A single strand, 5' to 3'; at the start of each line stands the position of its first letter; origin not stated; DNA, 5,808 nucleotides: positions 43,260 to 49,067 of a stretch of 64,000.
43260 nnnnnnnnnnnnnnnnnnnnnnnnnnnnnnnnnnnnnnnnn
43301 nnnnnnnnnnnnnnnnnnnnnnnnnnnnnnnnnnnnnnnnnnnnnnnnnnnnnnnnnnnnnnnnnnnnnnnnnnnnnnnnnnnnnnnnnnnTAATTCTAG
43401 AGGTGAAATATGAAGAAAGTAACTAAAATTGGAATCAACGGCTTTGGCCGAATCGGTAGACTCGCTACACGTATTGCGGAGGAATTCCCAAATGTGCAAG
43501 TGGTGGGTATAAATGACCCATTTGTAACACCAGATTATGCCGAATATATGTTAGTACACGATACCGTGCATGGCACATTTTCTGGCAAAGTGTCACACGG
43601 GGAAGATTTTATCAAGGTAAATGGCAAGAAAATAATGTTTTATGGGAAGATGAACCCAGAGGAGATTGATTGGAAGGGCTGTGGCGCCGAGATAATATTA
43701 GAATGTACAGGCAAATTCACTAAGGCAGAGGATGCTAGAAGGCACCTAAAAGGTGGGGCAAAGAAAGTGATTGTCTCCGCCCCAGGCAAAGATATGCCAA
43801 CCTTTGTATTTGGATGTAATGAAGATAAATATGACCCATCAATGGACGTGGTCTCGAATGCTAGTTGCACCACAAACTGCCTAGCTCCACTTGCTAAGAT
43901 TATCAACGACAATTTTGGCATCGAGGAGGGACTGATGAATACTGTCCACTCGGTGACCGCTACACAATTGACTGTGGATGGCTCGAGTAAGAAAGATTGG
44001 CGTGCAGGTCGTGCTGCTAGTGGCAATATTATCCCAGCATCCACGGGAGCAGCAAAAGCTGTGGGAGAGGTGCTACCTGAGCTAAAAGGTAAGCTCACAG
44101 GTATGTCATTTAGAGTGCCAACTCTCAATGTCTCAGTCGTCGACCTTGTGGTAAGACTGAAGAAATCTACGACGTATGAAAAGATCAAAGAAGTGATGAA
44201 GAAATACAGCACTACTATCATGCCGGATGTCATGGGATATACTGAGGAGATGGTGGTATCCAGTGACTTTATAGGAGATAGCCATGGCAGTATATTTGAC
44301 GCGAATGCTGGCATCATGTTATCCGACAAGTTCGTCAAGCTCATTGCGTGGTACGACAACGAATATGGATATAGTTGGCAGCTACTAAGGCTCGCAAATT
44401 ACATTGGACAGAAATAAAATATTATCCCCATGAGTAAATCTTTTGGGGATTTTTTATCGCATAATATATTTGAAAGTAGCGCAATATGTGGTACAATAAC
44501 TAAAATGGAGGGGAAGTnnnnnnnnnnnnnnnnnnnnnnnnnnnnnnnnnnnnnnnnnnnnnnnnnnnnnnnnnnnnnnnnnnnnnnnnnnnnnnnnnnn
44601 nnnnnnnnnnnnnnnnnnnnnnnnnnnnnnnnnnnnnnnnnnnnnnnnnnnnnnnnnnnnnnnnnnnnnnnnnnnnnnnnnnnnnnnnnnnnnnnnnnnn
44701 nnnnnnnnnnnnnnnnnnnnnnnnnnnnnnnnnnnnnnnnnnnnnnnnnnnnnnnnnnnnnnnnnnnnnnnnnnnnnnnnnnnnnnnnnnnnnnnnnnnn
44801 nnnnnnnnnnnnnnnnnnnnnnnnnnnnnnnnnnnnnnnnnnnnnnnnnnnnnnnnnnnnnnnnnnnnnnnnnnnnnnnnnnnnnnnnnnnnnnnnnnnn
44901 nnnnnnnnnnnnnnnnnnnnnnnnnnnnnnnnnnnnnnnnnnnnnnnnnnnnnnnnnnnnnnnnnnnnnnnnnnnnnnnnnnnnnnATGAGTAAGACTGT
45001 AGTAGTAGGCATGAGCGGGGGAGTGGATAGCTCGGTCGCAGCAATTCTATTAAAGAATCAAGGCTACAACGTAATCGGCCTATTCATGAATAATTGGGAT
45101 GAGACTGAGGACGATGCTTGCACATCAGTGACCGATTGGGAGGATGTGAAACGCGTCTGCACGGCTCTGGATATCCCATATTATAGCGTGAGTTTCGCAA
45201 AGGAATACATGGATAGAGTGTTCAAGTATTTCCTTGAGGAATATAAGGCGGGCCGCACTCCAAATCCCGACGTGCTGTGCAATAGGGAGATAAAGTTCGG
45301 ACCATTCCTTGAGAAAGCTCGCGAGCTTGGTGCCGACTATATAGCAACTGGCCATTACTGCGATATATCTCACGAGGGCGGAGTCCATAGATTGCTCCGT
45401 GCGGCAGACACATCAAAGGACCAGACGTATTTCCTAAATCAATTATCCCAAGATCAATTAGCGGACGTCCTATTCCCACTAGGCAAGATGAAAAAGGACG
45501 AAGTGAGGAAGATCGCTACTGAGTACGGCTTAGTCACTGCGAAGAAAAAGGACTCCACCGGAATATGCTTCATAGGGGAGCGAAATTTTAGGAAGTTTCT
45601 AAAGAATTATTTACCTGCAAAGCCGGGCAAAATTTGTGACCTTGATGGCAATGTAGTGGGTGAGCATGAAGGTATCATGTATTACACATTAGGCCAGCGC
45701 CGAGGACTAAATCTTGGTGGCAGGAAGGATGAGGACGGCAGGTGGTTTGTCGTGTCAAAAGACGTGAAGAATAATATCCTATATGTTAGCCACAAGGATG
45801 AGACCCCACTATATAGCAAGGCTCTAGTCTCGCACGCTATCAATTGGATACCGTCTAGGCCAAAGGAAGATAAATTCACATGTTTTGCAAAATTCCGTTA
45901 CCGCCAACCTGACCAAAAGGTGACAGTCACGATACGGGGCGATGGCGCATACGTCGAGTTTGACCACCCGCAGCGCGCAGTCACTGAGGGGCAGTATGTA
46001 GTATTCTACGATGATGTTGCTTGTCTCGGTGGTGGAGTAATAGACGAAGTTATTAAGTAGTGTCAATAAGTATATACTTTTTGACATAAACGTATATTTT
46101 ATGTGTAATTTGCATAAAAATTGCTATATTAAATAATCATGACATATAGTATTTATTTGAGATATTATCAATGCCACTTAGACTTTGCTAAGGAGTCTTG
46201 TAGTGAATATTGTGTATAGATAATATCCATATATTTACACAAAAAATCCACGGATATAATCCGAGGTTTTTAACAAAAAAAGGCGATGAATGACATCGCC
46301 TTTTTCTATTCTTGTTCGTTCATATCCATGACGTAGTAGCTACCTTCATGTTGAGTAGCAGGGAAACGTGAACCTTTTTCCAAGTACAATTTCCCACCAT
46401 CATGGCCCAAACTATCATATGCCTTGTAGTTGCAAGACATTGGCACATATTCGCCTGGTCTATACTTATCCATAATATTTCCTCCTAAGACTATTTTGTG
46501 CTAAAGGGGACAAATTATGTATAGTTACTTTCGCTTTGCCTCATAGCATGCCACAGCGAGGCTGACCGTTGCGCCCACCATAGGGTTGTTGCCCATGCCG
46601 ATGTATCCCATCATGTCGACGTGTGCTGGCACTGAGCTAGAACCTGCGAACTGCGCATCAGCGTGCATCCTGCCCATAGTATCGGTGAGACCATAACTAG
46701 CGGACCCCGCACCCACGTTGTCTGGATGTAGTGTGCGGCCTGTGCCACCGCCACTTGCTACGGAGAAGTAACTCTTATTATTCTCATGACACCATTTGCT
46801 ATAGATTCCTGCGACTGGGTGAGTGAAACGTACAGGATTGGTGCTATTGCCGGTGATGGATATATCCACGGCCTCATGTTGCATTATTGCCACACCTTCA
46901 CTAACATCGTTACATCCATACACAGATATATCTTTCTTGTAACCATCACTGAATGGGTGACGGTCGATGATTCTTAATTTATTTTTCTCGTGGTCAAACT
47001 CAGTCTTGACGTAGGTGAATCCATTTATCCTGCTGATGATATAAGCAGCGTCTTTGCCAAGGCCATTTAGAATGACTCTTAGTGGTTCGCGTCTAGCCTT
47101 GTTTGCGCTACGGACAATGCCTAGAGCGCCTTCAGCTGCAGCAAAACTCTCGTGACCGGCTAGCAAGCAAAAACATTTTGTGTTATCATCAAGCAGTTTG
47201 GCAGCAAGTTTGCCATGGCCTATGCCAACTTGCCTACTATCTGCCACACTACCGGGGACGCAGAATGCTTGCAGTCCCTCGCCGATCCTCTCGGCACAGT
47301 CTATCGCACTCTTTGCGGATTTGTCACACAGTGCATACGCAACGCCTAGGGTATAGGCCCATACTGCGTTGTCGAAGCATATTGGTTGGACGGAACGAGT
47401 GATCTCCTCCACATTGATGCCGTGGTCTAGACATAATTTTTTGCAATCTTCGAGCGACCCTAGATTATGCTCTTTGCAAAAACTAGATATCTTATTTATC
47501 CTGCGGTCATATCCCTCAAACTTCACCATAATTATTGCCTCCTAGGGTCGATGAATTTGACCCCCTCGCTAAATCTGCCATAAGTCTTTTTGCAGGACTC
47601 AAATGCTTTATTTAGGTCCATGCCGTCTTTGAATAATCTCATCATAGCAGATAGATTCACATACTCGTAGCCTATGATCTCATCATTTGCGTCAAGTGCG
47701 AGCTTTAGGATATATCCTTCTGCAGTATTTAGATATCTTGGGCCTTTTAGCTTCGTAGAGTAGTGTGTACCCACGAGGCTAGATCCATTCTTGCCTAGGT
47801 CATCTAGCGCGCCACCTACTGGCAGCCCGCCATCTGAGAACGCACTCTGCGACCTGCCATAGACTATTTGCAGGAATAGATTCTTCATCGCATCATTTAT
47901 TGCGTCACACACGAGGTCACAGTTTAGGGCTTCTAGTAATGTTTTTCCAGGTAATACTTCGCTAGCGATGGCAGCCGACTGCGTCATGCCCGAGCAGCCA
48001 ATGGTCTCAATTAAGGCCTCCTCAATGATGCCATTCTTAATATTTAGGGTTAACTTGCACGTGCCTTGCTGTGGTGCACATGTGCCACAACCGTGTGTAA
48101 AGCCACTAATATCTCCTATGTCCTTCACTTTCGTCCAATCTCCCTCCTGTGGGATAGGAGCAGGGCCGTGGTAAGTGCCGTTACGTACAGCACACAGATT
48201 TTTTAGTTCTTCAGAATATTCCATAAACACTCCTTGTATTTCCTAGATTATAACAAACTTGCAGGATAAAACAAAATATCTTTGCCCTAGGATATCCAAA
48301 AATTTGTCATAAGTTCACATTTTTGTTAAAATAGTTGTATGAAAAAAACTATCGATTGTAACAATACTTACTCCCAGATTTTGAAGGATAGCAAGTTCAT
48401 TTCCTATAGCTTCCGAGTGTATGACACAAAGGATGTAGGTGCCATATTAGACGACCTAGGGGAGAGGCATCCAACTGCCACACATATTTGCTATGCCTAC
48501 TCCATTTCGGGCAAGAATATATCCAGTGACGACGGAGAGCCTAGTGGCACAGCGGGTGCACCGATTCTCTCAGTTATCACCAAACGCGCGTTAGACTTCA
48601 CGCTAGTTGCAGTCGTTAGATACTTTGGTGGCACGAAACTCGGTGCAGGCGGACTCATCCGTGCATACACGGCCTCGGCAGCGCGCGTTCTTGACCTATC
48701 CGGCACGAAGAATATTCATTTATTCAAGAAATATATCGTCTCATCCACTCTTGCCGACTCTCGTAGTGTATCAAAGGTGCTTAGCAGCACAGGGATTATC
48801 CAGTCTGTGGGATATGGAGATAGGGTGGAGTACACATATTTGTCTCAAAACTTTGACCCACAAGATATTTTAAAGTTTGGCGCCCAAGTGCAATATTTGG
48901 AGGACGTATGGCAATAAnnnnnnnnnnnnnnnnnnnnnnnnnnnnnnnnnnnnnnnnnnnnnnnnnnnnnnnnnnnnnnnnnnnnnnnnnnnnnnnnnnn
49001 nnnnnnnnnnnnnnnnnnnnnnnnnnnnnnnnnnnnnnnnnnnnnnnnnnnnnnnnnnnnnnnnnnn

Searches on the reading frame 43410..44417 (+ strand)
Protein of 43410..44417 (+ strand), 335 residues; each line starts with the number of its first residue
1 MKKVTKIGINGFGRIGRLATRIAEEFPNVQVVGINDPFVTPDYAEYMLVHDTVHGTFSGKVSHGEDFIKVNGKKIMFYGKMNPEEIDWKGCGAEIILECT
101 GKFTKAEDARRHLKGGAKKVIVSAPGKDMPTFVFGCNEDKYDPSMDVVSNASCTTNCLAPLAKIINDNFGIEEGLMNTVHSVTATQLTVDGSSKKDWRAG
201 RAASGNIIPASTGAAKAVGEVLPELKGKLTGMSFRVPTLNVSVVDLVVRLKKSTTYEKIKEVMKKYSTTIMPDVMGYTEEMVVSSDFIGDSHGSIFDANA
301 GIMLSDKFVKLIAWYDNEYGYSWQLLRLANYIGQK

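Call 47: search_protein_families(library=pfam, proteins=[window:43410-44417:+], max_evalue=0.001)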
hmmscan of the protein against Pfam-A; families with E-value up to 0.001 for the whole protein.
window:43410-44417:+ (335 aa): 2 families
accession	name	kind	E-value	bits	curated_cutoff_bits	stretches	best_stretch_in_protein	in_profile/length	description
PF02800.25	Gp_dh_C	-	1.8e-66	223.1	24.4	1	158-315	1-158/158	Glyceraldehyde 3-phosphate dehydrogenase, C-terminal domain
PF00044.30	Gp_dh_N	-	1.5e-32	112.3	31.7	1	6-105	2-100/101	Glyceraldehyde 3-phosphate dehydrogenase, NAD binding domain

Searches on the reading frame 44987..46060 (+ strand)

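Call 47: search_protein_families(library=pfam, proteins=[window:44987-46060:+], max_evalue=0.001)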
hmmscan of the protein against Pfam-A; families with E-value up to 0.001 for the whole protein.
window:44987-46060:+ (357 aa): 7 families
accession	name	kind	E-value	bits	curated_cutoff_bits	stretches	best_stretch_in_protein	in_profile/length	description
PF03054.22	tRNA_Me_trans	-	2.5e-82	275.9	20.6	1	3-197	1-201/202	tRNA methyl transferase HUP domain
PF20259.3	tRNA_Me_trans_M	-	3.9e-26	90.8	27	1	203-269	2-66/66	tRNA methyl transferase PRC-barrel domain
PF20258.4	tRNA_Me_trans_C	-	1.7e-22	80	20.6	1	278-352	2-77/77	Aminomethyltransferase beta-barrel domain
PF02540.23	NAD_synthase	-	5.1e-07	29.5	21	1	3-76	19-94/242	NAD synthase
PF06508.19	QueC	-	1.4e-05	25.1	22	0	5-35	2-32/210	Queuosine biosynthesis protein QueC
PF01171.26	ATP_bind_3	-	1.7e-05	25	27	1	5-182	2-161/182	PP-loop family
PF02568.20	ThiI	-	2.8e-05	24.3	20.5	1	3-72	4-74/197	Thiamine biosynthesis protein (ThiI)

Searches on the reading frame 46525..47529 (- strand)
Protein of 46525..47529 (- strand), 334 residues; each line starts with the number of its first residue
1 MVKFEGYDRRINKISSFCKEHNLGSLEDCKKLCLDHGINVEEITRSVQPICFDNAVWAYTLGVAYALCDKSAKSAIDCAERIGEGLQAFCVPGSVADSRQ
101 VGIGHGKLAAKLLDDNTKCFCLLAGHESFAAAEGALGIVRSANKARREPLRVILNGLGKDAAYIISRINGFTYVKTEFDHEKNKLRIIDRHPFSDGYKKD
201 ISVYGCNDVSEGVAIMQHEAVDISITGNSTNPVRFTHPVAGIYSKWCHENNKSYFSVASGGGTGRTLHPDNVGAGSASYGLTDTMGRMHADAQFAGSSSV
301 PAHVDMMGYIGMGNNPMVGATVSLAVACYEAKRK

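Call 47: search_protein_families(library=pfam, proteins=[window:46525-47529:-], max_evalue=0.001)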
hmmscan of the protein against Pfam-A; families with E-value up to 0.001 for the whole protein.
window:46525-47529:- (334 aa): 1 family
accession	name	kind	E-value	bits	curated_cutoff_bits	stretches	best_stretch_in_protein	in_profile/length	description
PF14057.11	GGGtGRT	-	2.5e-175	582.6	27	1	4-331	1-327/327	GGGtGRT protein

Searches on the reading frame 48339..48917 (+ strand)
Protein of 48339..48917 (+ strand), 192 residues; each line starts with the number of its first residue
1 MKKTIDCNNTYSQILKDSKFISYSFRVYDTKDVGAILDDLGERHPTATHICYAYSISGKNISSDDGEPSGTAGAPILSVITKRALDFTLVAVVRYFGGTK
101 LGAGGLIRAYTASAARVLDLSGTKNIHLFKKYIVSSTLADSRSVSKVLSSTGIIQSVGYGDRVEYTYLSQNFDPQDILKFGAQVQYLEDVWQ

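Call 48: search_protein_families(library=pfam, proteins=[window:48339-48917:+], max_evalue=0.001)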
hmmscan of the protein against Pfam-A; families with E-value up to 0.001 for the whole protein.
window:48339-48917:+ (192 aa): 1 family
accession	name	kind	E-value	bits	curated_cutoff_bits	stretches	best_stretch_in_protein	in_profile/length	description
PF01205.25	UPF0029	-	1.5e-32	112.2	27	1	16-118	1-107/107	Uncharacterized protein family UPF0029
